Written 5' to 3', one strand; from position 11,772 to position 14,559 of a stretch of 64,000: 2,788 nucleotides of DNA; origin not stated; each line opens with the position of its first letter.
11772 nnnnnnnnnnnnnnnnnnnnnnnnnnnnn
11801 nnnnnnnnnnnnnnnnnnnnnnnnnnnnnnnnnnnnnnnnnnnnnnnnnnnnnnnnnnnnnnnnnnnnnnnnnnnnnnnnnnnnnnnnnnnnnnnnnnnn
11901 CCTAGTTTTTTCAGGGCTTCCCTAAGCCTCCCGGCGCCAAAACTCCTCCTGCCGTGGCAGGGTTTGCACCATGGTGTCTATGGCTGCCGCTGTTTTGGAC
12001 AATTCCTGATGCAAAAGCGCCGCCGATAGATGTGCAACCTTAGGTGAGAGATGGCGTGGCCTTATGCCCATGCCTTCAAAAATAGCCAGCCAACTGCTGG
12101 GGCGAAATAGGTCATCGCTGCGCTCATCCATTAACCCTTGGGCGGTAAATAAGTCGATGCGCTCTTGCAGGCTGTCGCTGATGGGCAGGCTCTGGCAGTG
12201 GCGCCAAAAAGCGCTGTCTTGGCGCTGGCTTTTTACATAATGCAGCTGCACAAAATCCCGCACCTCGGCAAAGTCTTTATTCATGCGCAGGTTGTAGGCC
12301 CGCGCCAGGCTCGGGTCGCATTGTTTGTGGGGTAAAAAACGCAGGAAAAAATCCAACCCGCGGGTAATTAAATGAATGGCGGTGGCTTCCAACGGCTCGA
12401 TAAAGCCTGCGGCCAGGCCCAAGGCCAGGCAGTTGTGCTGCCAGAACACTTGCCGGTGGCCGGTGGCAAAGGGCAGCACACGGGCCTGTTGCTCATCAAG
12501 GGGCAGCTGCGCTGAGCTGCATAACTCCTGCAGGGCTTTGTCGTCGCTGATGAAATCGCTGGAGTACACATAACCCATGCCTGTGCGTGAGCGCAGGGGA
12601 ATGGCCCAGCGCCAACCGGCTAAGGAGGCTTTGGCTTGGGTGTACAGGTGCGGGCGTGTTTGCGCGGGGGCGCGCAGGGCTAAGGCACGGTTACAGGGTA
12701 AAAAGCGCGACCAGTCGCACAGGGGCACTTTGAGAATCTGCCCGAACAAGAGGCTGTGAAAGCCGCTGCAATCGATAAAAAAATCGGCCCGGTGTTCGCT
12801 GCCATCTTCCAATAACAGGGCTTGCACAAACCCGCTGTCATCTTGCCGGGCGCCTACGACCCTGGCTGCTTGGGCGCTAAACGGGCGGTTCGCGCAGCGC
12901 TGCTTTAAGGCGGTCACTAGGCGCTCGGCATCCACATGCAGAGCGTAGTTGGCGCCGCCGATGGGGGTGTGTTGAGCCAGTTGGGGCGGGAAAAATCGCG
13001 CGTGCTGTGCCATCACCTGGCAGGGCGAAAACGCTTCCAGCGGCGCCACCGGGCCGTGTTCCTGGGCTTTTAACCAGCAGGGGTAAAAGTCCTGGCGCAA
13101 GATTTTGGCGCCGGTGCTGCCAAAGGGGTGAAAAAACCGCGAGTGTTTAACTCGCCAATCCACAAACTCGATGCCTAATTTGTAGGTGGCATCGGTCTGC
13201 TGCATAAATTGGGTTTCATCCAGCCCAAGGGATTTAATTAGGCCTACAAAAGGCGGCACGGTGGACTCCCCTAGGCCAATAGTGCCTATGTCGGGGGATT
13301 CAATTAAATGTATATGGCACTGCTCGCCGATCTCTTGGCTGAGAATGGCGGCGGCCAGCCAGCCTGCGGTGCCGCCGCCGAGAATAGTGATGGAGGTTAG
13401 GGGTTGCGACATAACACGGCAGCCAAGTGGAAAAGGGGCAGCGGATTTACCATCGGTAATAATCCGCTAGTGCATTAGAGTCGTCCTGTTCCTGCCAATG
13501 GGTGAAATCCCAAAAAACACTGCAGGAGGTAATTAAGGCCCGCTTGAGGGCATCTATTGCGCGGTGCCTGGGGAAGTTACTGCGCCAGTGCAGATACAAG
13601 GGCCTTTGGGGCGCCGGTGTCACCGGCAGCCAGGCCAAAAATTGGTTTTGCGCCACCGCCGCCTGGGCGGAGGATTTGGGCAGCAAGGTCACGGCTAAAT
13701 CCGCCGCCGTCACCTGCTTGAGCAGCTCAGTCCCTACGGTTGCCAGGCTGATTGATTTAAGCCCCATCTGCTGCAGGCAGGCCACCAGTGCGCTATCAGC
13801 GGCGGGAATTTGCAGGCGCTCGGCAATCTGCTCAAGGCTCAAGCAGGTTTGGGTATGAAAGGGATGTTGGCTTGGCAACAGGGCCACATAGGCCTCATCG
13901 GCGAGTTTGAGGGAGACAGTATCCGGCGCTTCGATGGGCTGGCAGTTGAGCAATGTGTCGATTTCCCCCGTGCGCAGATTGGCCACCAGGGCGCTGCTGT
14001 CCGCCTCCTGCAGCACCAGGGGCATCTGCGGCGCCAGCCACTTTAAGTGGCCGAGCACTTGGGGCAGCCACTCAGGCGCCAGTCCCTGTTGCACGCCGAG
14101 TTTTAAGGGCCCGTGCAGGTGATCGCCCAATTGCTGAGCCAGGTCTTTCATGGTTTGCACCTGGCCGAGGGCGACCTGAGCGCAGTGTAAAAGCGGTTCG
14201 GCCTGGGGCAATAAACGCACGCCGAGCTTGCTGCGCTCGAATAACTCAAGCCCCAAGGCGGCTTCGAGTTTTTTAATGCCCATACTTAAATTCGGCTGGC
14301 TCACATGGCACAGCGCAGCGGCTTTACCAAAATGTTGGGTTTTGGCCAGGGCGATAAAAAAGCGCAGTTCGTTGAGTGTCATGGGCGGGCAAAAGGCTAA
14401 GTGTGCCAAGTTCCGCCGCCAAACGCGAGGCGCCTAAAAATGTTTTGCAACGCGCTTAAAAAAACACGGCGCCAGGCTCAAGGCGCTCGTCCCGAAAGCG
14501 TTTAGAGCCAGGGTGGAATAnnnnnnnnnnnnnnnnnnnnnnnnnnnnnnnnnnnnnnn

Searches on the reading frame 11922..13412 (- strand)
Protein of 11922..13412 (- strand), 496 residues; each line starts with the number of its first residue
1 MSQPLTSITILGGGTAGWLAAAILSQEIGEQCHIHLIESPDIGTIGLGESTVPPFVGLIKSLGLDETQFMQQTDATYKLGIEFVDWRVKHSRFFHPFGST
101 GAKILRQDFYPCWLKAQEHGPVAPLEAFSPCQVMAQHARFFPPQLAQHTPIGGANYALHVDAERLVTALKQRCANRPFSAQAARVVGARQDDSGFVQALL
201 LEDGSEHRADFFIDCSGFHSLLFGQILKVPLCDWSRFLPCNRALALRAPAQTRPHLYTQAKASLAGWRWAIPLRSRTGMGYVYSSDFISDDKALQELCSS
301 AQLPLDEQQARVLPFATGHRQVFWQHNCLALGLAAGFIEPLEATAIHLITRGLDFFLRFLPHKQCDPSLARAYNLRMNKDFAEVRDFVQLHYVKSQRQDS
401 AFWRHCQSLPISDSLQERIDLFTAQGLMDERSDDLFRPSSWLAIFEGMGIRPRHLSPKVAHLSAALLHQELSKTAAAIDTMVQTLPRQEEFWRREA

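Call 10: search_protein_families(library=pfam, proteins=[window:11922-13412:-])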
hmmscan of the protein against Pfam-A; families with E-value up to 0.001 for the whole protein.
window:11922-13412:- (496 aa): 1 family
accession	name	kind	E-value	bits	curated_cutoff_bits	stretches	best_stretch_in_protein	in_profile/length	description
PF04820.20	Trp_halogenase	-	1.9e-153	512.1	21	1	8-462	2-456/458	Tryptophan halogenase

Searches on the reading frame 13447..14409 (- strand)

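Call 42: search_protein_families(library=ncbifam, proteins=[window:13447-14409:-], max_evalue=0.1)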
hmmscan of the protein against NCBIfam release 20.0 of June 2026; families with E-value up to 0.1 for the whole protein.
window:13447-14409:- (320 aa): 51 families (the best 25 are shown)
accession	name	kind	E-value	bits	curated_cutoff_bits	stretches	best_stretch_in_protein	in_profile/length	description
NF008361.0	PRK11151.1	equivalog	9.6e-39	133.4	329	1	10-290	1-287/305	DNA-binding transcriptional regulator OxyR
NF053705.1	TransRegGltCGpos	equivalog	1.7e-30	106.3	350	1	10-254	1-252/300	glutamate biosynthesis transcriptional regulator GltC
NF045775.1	acetoin_reg_AlsR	exception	2.5e-26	92.9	430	1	10-203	1-194/290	acetoin biosynthesis transcriptional regulator AlsR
NF007385.0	PRK09906.1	equivalog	8.2e-26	90.8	356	1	10-213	1-202/296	DNA-binding transcriptional regulator HcaR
NF040786.1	LysR_Sec_metab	equivalog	7.9e-25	87.5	250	1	10-292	1-294/298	selenium metabolism-associated LysR family transcriptional regulator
NF008722.0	PRK11716.1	equivalog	3.6e-24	85.3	246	1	10-194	1-185/293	HTH-type transcriptional activator IlvY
NF007439.0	PRK09986.1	equivalog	1.5e-23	83.6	290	1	11-251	8-257/296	LysR family transcriptional regulator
TIGR02424.1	TF_pcaQ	equivalog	8.4e-23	80.7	303.8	1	13-295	6-297/300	pca operon transcription factor PcaQ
NF008416.0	PRK11242.1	equivalog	4.7e-22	78.6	277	1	10-199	1-192/300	transcriptional regulator CynR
NF050018.1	StrsTransRegOxyRFcella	equivalog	9.5e-22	77.8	500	1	13-247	4-243/289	oxidative stress transcriptional regulator OxyR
NF047520.1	trans_act_CidR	equivalog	1.4e-19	70.4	415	1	10-250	1-247/292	cidABC operon transcriptional activator CidR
NF047711.1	PutUtilRegPtrR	equivalog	3.1e-18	65.9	400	1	10-183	1-172/283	putrescine utilization regulator PtrR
NF050187.1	TransRegBsrAPseudo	equivalog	1.4e-17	63.8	480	1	10-194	8-191/298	LysR family transcriptional regulator BsrA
NF007307.0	PRK09791.1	equivalog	2.1e-17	63.2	336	1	10-195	5-190/302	LysR family transcriptional regulator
NF058504.1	TransRegCcpCBac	equivalog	6.6e-17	61.8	400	1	10-150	1-141/287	transcriptional regulator CcpC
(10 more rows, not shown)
